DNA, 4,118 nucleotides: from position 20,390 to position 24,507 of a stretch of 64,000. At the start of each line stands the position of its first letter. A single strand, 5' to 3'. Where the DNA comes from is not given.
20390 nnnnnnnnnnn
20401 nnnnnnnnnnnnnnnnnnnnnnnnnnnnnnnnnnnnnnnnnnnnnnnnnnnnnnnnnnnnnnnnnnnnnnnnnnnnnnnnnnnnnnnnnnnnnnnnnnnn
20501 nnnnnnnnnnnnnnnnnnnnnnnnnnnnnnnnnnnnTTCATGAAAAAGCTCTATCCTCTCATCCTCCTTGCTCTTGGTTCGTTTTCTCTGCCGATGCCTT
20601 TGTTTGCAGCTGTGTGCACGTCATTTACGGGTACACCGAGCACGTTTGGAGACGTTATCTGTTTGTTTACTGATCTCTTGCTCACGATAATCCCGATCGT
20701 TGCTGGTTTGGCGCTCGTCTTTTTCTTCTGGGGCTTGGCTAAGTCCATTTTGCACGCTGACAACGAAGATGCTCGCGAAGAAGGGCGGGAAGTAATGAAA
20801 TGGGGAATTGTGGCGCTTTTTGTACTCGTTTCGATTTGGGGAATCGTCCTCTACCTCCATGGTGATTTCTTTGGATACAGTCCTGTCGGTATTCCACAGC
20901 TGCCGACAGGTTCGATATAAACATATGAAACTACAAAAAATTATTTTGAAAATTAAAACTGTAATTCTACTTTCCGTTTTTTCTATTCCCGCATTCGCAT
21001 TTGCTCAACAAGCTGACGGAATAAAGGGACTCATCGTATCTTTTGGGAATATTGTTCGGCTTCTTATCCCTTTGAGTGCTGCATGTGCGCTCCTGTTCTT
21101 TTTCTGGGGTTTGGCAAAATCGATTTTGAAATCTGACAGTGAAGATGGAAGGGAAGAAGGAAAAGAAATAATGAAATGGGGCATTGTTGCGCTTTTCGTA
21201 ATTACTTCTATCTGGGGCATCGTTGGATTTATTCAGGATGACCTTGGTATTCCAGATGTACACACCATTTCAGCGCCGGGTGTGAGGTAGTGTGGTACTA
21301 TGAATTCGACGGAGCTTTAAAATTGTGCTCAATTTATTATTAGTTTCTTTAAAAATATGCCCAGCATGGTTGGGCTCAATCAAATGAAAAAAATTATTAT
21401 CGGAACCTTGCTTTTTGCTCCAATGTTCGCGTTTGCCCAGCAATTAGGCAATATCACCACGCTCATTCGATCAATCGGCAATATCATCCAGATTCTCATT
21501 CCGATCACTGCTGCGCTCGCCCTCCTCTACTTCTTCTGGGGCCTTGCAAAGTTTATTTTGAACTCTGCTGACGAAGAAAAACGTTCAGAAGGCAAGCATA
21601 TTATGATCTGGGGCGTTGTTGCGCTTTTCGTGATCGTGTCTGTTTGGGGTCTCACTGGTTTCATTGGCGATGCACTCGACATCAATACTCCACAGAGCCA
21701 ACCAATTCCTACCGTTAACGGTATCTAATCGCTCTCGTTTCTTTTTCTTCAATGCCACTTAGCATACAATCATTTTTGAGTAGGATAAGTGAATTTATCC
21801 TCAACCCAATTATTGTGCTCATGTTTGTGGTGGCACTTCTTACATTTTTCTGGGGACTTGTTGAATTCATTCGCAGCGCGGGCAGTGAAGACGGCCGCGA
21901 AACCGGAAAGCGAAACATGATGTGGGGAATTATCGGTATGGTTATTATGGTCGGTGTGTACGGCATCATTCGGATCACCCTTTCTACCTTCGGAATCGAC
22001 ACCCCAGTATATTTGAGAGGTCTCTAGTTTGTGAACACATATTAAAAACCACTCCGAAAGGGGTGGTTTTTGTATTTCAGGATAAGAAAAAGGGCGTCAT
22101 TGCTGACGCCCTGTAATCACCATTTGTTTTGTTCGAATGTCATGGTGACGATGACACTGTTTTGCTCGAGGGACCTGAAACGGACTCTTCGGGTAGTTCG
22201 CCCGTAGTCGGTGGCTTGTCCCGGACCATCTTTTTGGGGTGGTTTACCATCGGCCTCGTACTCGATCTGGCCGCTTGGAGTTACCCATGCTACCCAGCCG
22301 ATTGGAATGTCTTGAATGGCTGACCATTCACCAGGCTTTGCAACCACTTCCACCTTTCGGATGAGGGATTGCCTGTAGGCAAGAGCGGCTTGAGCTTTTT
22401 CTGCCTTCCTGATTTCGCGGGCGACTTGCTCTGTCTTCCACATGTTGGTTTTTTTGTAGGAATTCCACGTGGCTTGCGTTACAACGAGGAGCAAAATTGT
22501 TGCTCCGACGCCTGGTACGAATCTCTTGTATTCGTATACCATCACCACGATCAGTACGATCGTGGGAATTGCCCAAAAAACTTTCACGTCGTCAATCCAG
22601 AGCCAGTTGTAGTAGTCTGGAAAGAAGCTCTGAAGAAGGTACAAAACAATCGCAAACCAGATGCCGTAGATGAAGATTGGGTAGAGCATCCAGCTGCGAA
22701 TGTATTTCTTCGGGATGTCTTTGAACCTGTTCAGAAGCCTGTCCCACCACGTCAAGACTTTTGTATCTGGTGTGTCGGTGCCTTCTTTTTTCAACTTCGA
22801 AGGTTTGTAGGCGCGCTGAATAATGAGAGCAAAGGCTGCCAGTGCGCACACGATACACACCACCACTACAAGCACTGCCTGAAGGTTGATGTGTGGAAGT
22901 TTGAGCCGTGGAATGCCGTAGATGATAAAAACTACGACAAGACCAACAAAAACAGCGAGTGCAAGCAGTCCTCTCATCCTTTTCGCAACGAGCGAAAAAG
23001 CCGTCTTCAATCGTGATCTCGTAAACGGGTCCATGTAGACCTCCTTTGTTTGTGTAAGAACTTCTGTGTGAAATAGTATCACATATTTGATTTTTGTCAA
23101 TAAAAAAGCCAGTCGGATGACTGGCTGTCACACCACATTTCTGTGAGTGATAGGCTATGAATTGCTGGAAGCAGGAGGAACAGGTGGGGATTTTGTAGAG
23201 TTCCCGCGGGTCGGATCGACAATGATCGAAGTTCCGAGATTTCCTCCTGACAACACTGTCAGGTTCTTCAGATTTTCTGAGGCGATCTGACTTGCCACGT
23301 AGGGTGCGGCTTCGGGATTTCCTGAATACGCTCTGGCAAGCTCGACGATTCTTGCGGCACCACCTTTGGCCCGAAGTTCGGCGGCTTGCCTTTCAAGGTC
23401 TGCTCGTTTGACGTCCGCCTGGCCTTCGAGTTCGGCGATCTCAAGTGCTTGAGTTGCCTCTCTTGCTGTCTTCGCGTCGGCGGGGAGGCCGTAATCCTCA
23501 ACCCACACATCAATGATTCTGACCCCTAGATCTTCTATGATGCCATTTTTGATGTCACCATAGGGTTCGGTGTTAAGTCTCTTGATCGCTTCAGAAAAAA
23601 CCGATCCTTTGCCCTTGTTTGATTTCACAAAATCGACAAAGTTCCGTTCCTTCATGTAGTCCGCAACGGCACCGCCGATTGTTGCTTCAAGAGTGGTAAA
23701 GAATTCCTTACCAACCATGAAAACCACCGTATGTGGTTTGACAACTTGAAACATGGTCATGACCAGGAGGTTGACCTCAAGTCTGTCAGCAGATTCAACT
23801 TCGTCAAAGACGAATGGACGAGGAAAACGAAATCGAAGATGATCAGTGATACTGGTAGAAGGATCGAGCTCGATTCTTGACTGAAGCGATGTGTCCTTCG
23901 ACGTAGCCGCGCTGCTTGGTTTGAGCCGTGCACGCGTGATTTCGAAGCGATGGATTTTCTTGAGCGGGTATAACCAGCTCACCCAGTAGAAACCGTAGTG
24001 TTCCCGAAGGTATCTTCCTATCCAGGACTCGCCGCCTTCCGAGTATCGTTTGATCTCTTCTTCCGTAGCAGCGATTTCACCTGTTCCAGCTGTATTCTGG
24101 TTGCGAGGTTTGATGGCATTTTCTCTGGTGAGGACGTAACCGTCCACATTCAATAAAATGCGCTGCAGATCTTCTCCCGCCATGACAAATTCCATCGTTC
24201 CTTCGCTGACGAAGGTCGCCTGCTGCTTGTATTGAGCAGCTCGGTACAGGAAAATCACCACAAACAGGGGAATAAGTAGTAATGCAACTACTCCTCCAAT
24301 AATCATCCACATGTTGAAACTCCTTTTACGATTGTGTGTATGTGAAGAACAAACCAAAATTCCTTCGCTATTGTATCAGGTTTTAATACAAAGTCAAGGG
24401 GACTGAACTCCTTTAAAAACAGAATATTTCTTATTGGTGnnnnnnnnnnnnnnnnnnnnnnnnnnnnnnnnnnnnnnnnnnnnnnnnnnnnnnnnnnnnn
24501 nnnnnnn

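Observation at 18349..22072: Solute-binding protein gene translationally coupled to a tandem array of six VirB2/TrbC-like (T4SS-pilin-like) paralogs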

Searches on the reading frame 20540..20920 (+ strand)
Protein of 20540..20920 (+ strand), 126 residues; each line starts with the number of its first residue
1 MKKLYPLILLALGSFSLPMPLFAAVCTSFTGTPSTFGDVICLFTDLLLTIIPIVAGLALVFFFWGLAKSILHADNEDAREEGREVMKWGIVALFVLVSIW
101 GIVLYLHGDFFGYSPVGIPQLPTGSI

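Call 3: search_protein_families(library=pfam, max_evalue=1, proteins=[window:20540-20920:+])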
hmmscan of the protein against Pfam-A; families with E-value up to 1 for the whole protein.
window:20540-20920:+ (126 aa): 3 families
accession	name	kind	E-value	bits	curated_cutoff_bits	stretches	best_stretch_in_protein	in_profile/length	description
PF18895.5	T4SS_pilin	-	4.7e-11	43.1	26.6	1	50-106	16-71/71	Type IV secretion system pilin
PF05987.18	DUF898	-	0.02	14.4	28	1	5-107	135-246/336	Bacterial protein of unknown function (DUF898)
PF12263.13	DUF3611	-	0.05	13.9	27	1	10-106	23-112/175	Protein of unknown function (DUF3611)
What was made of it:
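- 20540..20920 (+): Pilin p3, class C, 126 aa. PF18895 43.1 bits (call 3).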

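Call 4: search_protein_families(library=ncbifam, max_evalue=1, proteins=[window:20540-20920:+])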
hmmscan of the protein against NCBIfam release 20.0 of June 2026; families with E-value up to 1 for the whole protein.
window:20540-20920:+ (126 aa): 4 families
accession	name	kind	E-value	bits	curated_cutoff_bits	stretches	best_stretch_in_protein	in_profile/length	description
NF045849.1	ICE_MMCAP2_0565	equivalog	1.8e-06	27.5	40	1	46-104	16-74/80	Mbov_0395 family pilin-like conjugal transfer protein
NF004374.0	PRK05740.1-5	equivalog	0.052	13.5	180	1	75-105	4-36/127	preprotein translocase subunit SecE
NF050190.1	exosort_XrtZ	exception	0.13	10.7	475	1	8-85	216-293/460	exosortase Z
NF002597.0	PRK02251.2-3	equivalog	0.14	12.4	120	1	73-109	27-62/93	putative septation inhibitor protein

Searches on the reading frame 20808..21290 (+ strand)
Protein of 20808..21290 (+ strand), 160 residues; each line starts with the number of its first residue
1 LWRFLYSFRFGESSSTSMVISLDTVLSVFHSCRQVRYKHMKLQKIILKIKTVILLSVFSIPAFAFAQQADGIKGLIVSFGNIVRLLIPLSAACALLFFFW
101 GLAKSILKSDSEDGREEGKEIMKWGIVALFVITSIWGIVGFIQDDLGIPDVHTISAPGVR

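Call 3: search_protein_families(library=pfam, max_evalue=1, proteins=[window:20808-21290:+])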
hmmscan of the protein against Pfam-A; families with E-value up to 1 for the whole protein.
window:20808-21290:+ (160 aa): 3 families
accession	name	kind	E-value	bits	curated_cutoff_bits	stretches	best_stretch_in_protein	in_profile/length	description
PF18895.5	T4SS_pilin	-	1.2e-10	41.8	26.6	1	81-142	11-71/71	Type IV secretion system pilin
PF03814.21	KdpA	-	0.046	12.3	22.6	1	81-133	168-220/548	Potassium-transporting ATPase A subunit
PF00520.37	Ion_trans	-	0.091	12.4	25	1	57-132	100-184/241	Ion transport protein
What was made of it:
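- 20925..21290 (+): Pilin p4, class C, 121 aa. PF18895 41.8 bits (call 3).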

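Call 4: search_protein_families(library=ncbifam, max_evalue=1, proteins=[window:20808-21290:+])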
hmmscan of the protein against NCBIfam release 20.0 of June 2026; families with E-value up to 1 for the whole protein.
window:20808-21290:+ (160 aa): 1 family
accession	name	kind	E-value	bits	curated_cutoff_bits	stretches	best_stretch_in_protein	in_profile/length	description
NF045849.1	ICE_MMCAP2_0565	equivalog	0.00017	21.2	40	1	66-142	3-76/80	Mbov_0395 family pilin-like conjugal transfer protein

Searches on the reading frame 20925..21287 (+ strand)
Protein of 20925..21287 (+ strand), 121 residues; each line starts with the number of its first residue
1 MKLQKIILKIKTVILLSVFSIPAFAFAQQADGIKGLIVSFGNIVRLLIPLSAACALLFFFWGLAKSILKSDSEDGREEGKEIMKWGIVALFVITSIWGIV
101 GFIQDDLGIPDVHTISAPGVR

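Call 70: search_solved_structures(query=A3, max_evalue=10)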
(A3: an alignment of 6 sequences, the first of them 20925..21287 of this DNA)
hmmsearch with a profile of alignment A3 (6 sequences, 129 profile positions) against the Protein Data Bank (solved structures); distinct sequences matched with E-value up to 10: 3.
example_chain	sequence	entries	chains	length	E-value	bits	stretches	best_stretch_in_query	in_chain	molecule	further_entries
7f1r_R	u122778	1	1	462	0.28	14.3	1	39-120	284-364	C-C motif chemokine 5,C-C chemokine receptor type 5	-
7xa3_R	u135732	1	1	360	0.9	12.6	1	45-110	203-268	Isoform B of C-C chemokine receptor type 2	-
7f1q_R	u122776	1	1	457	5.4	10.1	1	39-120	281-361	C-C motif chemokine 3,C-C chemokine receptor type 5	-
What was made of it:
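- Tried and rejected: A profile search of PDB sequences with the six paralogs returned only chance GPCR matches (call 70).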

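Call 75: predict_structure(alignment_id=A3)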
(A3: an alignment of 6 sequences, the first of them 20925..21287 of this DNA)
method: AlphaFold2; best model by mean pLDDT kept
length: 121 residues; sequences in the alignment: 6
mean_pLDDT: 71.5   pTM: 0.48
mean pLDDT of the five models: 71.5, 70.0, 68.8, 68.1, 67.8
residues with pLDDT >= 90: 12; 70-90: 51; 50-70: 45; < 50: 13
segments of 3 or more residues with pLDDT < 50: 113-121
pLDDT, mean of each block of 10 residues (from residue 1): 59 61 52 64 76 88 89 88 89 83 66 46 38
secondary structure, 60 per line:
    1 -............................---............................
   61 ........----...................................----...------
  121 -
elements in order: H2-29 H33-68 H73-107
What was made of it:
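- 20925..21290 (+): AF2 gives a helical hairpin, helices 33-68 and 73-107 (call 75).
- On Pfam PF18895 T4SS_pilin: AF2 helices 33-68 and 73-107 after a signal helix (call 75). p6 lacks the signal peptide.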

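Call 77: fold_search(model_id=the predicted structure, library=pdb)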
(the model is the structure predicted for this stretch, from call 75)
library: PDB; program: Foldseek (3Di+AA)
matches with E <= 10: 227; with E <= 0.001: 0
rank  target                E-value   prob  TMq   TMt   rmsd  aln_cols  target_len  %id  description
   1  9a69_B                3.9e-01  0.90  0.49  0.11  16.6       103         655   14  Integrative model of MCPB-MCPC by crosslinking MS and deep learning (released 2024-09-18)
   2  5n9j_Z                5.3e-01  0.80  0.47  0.48   8.0        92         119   14  Core Mediator of transcriptional regulation (released 2017-05-17)
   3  9a72_A                5.7e-01  0.92  0.55  0.25  16.2       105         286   18  Integrative model of YFMS-CHEW by crosslinking MS and deep learning (released 2024-09-18)
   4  6ye4_A                5.7e-01  0.38  0.33  0.18   8.2        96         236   17  Structure of ExbB pentamer from Serratia marcescens by single particle cryo electron microscopy (released 2021-03-31)
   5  9a65_B                6.4e-01  0.90  0.55  0.11  15.2       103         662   17  Integrative model of YVAQ-MCPB by crosslinking MS and deep learning (released 2024-09-18)
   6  9div_E                6.4e-01  0.38  0.33  0.31   7.2        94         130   15  The crystal structure of de novo designed ChuA binding protein C8 (released 2025-05-21)
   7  1qu7_B                7.7e-01  0.69  0.48  0.28  13.2       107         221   15  FOUR HELICAL-BUNDLE STRUCTURE OF THE CYTOPLASMIC DOMAIN OF A SERINE CHEMOTAXIS RECEPTOR (released 2000-07-12)
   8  9a65_A                8.2e-01  0.69  0.46  0.11  20.3       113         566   18  Integrative model of YVAQ-MCPB by crosslinking MS and deep learning (released 2024-09-18)
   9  2ch7_A                8.7e-01  0.69  0.48  0.21  13.9       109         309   18  Crystal structure of the cytoplasmic domain of a bacterial chemoreceptor from Thermotoga maritima (released 2006-04-18)
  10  7c7e                  8.7e-01  0.57  0.30  0.26  12.5        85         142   14  Crystal structure of C terminal domain of Escherichia coli DgoR (released 2021-01-20)
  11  6h2f_E                9.3e-01  0.33  0.36  0.17  10.5       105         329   11  Structure of the pre-pore AhlB of the tripartite alpha-pore forming toxin, AHL, from Aeromonas hydrophila. (released 2019-07-10)
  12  6cnn_A                9.9e-01  0.77  0.56  0.21  10.6       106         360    8  Cryo-EM structure of the human SK4/calmodulin channel complex in the Ca2+ bound state I (released 2018-05-02)
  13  2ch7_B                1.1e+00  0.63  0.48  0.21  12.9       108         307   15  Crystal structure of the cytoplasmic domain of a bacterial chemoreceptor from Thermotoga maritima (released 2006-04-18)
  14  9div_F                1.2e+00  0.28  0.33  0.31   7.3        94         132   15  The crystal structure of de novo designed ChuA binding protein C8 (released 2025-05-21)
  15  9vub_A                1.3e+00  0.75  0.54  0.19  10.1       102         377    6  channel C complex with 3 (released 2026-03-11)
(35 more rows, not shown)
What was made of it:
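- On Canonical VirB2/TrbC pilin (PF04956): The fold search was non-specific (call 77).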

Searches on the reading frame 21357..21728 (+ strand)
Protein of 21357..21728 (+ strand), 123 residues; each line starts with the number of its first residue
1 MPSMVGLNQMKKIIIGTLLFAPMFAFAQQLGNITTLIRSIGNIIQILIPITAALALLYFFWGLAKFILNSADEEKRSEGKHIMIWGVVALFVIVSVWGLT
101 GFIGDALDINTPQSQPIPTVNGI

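Call 3: search_protein_families(library=pfam, max_evalue=1, proteins=[window:21357-21728:+])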
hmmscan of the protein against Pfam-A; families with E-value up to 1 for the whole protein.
window:21357-21728:+ (123 aa): 6 families
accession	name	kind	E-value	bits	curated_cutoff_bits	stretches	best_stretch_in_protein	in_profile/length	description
PF18895.5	T4SS_pilin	-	1.2e-12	48.2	26.6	1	32-103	4-71/71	Type IV secretion system pilin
PF00520.37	Ion_trans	-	0.01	15.5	25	1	20-101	102-192/241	Ion transport protein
PF00335.26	Tetraspanin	-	0.017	15.2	32.1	1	45-106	9-68/225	Tetraspanin family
PF03547.23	Mem_trans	-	0.11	11.5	25.7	1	1-96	65-141/343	Membrane transport protein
PF14163.11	SieB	-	0.25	11.4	26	1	13-77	6-68/147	Super-infection exclusion protein B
PF20990.2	DUF2207_C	-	0.3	11.2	33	1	39-113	136-195/247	Predicted membrane protein (DUF2207) C-terminal domain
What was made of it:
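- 21384..21728 (+): Pilin p5, class C, 114 aa (alternative start at 21357). PF18895 48.2 bits (call 3).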

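Call 4: search_protein_families(library=ncbifam, max_evalue=1, proteins=[window:21357-21728:+])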
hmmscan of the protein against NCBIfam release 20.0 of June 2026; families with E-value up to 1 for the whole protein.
window:21357-21728:+ (123 aa): 3 families
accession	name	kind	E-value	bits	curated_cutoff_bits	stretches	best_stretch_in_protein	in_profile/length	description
NF045849.1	ICE_MMCAP2_0565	equivalog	9.3e-09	34.9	40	1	34-103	7-76/80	Mbov_0395 family pilin-like conjugal transfer protein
NF033899.1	T4SS_pilin_TrwL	exception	0.11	12.9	100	1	17-63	23-70/103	VirB2 family type IV secretion system major pilin TrwL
NF033801.3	NprX_fam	subfamily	0.24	11.3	33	1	10-25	1-16/42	NprX family peptide pheromone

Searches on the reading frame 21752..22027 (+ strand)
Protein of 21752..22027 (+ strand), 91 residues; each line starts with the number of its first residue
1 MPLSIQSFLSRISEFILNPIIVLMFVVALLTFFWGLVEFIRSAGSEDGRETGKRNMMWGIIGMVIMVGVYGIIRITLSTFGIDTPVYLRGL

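Call 3: search_protein_families(library=pfam, max_evalue=1, proteins=[window:21752-22027:+])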
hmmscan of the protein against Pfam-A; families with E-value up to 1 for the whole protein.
window:21752-22027:+ (91 aa): 6 families
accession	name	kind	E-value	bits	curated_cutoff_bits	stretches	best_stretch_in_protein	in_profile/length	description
PF18895.5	T4SS_pilin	-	1.6e-07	31.7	26.6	1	15-70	11-65/71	Type IV secretion system pilin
PF17534.7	DUF5453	-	0.057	13.8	25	1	7-83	83-155/186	Family of unknown function (DUF5453)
PF15938.10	DUF4750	-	0.19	11.9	27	1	10-37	3-30/54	Domain of unknown function (DUF4750)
PF04956.18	TrbC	-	0.2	12.3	27.9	1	4-68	36-90/98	TrbC/VIRB2 pilin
PF01956.21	EMC3_TMCO1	-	0.22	11.7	27.1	1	11-33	7-28/169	Integral membrane protein EMC3/TMCO1-like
PF19451.5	DUF5989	-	0.28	11.7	27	1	7-33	9-35/49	Family of unknown function (DUF5989)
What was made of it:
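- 21752..22027 (+): Pilin p6, class D, 91 aa: two hydrophobic helices and no signal peptide. PF18895 31.7 bits (call 3).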

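Call 4: search_protein_families(library=ncbifam, max_evalue=1, proteins=[window:21752-22027:+])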
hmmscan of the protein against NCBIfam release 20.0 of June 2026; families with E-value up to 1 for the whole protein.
window:21752-22027:+ (91 aa): 3 families
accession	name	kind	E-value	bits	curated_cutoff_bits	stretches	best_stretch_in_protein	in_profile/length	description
NF045849.1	ICE_MMCAP2_0565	equivalog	7.6e-07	28.7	40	1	11-78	11-78/80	Mbov_0395 family pilin-like conjugal transfer protein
NF037996.1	B-4DMT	subfamily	0.019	14.8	100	1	21-80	38-97/139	B-4DMT family transporter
NF038018.1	qmoC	equivalog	0.13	11.7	300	1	15-66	152-203/360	quinone-interacting membrane-bound oxidoreductase complex subunit QmoC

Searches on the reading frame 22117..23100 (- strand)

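Call 3: search_protein_families(library=pfam, max_evalue=1, proteins=[window:22117-23100:-])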
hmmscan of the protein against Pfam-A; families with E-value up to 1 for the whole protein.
window:22117-23100:- (327 aa): 5 families
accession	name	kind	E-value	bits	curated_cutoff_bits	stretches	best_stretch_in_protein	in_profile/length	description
PF04932.20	Wzy_C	-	0.014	15.7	31.7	1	35-128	8-97/149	O-Antigen ligase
PF07332.16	Phage_holin_3_6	-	0.038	14.5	28.4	1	32-102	31-99/116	Putative Actinobacterial Holin-X, holin superfamily III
PF07695.17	7TMR-DISM_7TM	-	0.2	12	29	1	26-90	84-145/205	7TM diverse intracellular signalling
PF23933.1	DUF7269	-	0.64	10.5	29.1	1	48-101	4-52/162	Family of unknown function (DUF7269)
PF00122.25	E1-E2_ATPase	-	0.79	9.6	28.1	0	29-92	105-168/181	E1-E2 ATPase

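Call 4: search_protein_families(library=ncbifam, max_evalue=1, proteins=[window:22117-23100:-])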
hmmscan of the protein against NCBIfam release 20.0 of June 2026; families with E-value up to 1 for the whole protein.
window:22117-23100:- (327 aa): 1 family
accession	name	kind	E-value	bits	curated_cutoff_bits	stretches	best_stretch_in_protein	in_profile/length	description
NF041263.1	colicin_Z_full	equivalog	0.17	11.7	300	1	215-265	101-150/229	colicin Z family toxin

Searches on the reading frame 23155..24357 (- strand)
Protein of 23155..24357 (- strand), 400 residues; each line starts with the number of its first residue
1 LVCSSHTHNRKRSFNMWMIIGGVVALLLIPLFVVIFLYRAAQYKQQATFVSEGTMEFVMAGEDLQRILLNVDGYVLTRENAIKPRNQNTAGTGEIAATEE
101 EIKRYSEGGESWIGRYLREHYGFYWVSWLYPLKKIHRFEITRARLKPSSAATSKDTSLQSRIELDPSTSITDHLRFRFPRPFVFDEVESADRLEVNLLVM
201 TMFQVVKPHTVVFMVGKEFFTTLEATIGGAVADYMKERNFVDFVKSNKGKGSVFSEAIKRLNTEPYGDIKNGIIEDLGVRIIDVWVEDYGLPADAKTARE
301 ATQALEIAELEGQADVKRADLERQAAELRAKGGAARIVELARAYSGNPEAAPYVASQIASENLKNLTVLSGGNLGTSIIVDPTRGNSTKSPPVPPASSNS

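Call 3: search_protein_families(library=pfam, max_evalue=1, proteins=[window:23155-24357:-])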
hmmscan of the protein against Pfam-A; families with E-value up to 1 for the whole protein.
window:23155-24357:- (400 aa): 1 family
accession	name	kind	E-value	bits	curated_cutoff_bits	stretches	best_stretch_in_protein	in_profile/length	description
PF01145.31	Band_7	-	1.6e-05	25.5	23.6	1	176-321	49-174/176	SPFH domain / Band 7 family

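Call 4: search_protein_families(library=ncbifam, max_evalue=1, proteins=[window:23155-24357:-])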
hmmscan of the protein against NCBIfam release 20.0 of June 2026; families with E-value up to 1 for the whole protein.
window:23155-24357:- (400 aa): 2 families
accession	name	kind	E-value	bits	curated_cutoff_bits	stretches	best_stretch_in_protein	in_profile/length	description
TIGR01933.1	hflK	equivalog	0.046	13.1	159.4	1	203-345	69-198/261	FtsH protease activity modulator HflK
NF041738.1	GG_III-CTERM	domain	0.13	12.2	22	1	17-37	1-21/28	GGIII-like transmembrane region-containing protein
